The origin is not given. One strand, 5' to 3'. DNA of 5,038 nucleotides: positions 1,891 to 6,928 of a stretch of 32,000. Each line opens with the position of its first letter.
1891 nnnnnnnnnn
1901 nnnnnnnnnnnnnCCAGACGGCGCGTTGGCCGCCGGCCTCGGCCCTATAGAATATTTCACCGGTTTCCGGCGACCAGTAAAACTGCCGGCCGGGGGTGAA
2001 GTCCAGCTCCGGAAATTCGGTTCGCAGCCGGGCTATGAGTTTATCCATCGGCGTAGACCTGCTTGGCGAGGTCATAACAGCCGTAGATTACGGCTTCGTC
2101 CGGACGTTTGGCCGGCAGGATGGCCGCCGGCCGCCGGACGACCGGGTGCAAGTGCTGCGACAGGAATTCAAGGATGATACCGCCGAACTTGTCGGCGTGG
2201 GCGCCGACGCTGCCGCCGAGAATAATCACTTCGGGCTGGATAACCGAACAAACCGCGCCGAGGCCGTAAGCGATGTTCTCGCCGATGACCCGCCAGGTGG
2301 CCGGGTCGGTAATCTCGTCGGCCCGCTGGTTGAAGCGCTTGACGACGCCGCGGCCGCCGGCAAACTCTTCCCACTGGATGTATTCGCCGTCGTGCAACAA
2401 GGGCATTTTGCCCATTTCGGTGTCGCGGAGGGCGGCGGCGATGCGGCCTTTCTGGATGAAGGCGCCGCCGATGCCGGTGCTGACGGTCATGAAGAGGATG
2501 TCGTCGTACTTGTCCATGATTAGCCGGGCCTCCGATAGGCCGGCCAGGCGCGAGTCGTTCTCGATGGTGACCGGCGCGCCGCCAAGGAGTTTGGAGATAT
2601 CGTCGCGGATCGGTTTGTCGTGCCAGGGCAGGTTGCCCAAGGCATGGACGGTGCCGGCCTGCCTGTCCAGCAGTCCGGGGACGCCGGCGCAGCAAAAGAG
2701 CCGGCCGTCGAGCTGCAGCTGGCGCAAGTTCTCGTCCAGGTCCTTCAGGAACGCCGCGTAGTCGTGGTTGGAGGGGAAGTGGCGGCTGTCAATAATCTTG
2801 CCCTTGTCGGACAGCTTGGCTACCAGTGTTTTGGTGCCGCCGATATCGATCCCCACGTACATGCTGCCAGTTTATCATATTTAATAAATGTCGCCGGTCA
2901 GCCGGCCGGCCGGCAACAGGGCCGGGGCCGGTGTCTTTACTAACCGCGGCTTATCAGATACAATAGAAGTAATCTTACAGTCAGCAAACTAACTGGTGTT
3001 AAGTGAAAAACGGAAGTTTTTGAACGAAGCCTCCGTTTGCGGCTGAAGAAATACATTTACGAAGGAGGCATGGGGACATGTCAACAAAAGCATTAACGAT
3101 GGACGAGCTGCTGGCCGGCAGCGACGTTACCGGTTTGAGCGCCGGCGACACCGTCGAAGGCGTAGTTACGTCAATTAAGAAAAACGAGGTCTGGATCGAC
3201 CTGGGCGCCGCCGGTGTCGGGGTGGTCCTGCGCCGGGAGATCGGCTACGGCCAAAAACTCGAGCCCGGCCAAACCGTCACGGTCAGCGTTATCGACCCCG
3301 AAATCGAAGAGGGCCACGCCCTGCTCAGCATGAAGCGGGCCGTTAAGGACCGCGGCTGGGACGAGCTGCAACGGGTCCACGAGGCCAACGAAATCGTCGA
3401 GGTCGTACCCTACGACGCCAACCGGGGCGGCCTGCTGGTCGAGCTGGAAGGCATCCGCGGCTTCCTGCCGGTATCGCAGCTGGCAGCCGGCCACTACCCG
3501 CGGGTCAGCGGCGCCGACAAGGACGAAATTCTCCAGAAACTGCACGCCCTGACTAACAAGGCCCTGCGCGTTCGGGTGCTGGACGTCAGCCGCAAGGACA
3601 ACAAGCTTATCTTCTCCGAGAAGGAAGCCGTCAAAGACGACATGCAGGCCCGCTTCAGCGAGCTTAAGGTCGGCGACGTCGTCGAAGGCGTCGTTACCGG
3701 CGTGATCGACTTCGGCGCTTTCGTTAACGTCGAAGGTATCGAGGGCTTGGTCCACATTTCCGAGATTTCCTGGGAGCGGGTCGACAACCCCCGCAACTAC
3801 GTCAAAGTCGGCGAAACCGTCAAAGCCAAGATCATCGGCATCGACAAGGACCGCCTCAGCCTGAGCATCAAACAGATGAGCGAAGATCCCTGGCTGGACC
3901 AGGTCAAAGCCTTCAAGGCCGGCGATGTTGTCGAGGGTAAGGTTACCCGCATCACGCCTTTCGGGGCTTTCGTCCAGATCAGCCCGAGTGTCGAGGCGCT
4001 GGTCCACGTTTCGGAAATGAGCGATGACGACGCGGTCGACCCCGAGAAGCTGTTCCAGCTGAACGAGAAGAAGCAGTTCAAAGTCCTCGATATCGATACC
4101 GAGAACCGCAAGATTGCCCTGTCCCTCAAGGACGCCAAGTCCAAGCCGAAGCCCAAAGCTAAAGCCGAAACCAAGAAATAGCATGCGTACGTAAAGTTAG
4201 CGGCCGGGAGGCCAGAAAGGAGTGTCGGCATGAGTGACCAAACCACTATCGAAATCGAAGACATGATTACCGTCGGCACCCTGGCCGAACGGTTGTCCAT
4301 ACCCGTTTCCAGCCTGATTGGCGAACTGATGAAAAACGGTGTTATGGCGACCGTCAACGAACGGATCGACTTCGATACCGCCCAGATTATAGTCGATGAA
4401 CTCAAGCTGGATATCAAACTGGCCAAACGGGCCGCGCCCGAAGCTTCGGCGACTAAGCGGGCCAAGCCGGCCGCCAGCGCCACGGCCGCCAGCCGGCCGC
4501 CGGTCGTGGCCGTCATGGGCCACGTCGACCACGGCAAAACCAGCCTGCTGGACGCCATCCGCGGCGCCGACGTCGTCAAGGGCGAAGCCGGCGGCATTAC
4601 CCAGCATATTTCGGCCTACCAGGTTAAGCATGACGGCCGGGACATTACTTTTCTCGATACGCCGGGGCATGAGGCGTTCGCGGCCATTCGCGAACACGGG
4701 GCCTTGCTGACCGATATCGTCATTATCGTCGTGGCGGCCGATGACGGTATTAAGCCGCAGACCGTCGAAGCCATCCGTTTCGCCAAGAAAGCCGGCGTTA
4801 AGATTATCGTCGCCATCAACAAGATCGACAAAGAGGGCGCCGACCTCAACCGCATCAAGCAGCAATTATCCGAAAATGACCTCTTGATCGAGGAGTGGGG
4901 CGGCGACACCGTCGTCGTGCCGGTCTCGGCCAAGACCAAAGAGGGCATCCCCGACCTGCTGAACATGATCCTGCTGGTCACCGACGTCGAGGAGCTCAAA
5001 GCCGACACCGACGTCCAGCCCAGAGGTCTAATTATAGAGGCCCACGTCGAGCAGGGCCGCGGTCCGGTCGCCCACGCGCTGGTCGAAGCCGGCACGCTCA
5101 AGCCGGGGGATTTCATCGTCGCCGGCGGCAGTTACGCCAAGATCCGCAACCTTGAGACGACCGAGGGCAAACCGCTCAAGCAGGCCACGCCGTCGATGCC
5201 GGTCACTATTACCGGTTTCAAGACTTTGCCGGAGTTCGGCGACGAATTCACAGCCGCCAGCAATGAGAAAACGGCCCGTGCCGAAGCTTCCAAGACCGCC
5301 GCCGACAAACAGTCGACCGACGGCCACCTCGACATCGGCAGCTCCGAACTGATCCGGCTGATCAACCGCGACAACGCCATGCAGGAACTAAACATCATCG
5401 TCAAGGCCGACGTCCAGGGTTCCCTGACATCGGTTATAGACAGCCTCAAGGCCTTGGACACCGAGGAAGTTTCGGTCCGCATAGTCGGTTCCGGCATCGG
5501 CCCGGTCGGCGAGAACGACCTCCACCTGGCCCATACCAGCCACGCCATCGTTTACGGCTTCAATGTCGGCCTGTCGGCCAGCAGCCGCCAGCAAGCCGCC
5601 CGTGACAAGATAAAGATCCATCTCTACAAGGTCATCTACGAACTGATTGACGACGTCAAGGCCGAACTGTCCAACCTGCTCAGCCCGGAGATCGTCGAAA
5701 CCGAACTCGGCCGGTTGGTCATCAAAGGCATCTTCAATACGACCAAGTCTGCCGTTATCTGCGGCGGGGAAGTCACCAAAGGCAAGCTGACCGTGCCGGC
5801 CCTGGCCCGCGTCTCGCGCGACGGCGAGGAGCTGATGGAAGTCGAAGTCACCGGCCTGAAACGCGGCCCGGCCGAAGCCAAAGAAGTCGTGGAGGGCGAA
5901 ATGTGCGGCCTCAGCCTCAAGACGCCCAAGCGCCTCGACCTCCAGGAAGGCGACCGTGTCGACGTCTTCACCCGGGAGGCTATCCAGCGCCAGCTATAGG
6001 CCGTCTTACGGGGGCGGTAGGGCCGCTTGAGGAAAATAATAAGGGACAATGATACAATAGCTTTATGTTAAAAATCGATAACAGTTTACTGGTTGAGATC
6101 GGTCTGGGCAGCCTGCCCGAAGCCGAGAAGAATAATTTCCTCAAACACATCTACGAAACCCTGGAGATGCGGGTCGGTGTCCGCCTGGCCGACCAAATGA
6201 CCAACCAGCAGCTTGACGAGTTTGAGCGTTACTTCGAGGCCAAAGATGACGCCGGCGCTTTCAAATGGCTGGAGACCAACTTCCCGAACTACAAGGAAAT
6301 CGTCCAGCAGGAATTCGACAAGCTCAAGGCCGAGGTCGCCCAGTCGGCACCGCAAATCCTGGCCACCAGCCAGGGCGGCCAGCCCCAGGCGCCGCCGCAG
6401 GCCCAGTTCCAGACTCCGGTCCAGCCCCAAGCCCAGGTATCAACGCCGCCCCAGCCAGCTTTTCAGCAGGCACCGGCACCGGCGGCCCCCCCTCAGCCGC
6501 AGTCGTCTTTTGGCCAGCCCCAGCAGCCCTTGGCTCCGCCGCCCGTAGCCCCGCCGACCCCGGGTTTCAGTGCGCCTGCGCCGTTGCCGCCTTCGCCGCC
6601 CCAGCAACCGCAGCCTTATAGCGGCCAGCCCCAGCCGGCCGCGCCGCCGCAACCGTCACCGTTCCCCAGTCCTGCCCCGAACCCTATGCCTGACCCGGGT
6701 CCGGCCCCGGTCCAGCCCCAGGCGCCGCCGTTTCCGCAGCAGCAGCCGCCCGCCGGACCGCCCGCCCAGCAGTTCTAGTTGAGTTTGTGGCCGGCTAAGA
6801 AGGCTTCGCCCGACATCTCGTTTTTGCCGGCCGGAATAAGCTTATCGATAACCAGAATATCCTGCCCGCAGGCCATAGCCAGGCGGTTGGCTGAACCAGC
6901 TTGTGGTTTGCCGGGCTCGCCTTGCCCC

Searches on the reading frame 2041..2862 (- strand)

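Call 52: search_protein_families(library=pfam, proteins=[window:2041-2862:-], max_evalue=0.001)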
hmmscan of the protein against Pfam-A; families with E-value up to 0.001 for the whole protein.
window:2041-2862:- (273 aa): 1 family
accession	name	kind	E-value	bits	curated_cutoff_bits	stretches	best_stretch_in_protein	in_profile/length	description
PF00480.26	ROK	-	6.5e-30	105.1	22.9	1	2-268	1-293/294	ROK family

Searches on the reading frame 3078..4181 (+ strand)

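Call 52: search_protein_families(library=pfam, proteins=[window:3078-4181:+], max_evalue=0.001)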
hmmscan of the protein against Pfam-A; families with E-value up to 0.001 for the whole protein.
window:3078-4181:+ (367 aa): 5 families
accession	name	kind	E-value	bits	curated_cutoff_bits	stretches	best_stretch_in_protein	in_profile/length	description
PF00575.29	S1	-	6.8e-56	187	22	4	196-265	2-74/74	S1 RNA binding domain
PF23459.1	S1_RRP5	-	3.9e-22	79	27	1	280-350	2-72/72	RRP5 S1 domain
PF21710.3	Spt6_S1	-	1.9e-11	44.5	27.5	1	277-353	12-89/91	Spt6, S1/OB domain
PF24685.1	OB_RRP5_4th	-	1.1e-07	32.3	31.5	0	280-339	7-71/92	RRP5 OB-fold domain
PF13509.12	S1_2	-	4.3e-07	30.4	21.8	0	282-317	2-37/61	S1 domain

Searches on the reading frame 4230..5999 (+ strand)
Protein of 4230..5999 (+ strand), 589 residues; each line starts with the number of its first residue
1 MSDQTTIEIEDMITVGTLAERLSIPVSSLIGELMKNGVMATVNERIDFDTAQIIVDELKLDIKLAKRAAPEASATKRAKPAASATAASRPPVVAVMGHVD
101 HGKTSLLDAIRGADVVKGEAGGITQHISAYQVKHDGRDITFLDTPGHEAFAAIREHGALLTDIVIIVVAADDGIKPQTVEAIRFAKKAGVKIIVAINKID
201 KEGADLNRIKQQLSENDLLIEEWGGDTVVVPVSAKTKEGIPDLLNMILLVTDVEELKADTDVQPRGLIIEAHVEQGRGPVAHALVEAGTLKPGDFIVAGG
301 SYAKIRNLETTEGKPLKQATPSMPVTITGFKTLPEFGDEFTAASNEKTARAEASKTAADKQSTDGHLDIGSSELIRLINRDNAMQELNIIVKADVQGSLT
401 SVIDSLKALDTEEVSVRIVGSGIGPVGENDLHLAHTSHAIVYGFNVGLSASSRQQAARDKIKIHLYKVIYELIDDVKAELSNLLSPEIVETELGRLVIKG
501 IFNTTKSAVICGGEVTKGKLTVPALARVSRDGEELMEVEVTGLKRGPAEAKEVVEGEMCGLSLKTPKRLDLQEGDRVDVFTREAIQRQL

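Call 52: search_protein_families(library=pfam, proteins=[window:4230-5999:+], max_evalue=0.001)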
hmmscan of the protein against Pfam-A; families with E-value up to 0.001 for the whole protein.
window:4230-5999:+ (589 aa): 10 families
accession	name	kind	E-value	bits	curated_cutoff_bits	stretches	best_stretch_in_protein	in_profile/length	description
PF00009.33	GTP_EFTU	-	1.4e-36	126.3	26.5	1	93-248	6-183/188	Elongation factor Tu GTP binding domain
PF11987.13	IF-2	-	4.9e-32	110.7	27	1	381-477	21-117/117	Translation-initiation factor 2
PF22042.2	EF-G_D2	-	1.9e-19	70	27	1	265-342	3-83/84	Elongation factor G domain 2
PF01926.29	MMR_HSR1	-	1.5e-13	51.2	21.9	1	93-198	2-113/113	50S ribosome-binding GTPase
PF04760.21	IF2_N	-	3.4e-11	43.2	25.3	1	13-59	4-51/53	Translation initiation factor IF-2, N-terminal region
PF02421.24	FeoB_N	-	4.4e-08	33.2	27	1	93-246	3-155/156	Ferrous iron transport protein B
PF03144.31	GTP_EFTU_D2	-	4.8e-07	30.6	30.3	0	510-575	3-70/73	Elongation factor Tu domain 2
PF00025.27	Arf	-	5.3e-05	23.2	22.3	1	95-247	19-170/174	ADP-ribosylation factor family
PF00350.29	Dynamin_N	-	0.00015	22.3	27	0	93-133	1-41/168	Dynamin family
PF03193.22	RsgA_GTPase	-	0.00018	21.8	30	0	162-246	24-103/174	RsgA GTPase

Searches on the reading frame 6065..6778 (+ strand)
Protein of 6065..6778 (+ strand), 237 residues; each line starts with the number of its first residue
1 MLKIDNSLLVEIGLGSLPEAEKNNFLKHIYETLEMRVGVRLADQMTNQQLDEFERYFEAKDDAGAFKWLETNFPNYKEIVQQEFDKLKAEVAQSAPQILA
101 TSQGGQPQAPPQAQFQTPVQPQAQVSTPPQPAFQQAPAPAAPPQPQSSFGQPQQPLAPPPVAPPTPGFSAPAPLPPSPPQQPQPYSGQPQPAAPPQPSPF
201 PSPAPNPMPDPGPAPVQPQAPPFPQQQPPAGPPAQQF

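Call 52: search_protein_families(library=pfam, proteins=[window:6065-6778:+], max_evalue=0.001)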
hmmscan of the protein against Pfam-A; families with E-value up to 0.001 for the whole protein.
window:6065-6778:+ (237 aa): 1 family
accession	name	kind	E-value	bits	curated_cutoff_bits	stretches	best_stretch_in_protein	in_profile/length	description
PF18908.5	DUF5663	-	8.2e-22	78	23.7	1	8-90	1-83/84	Protein of unknown function (DUF5663)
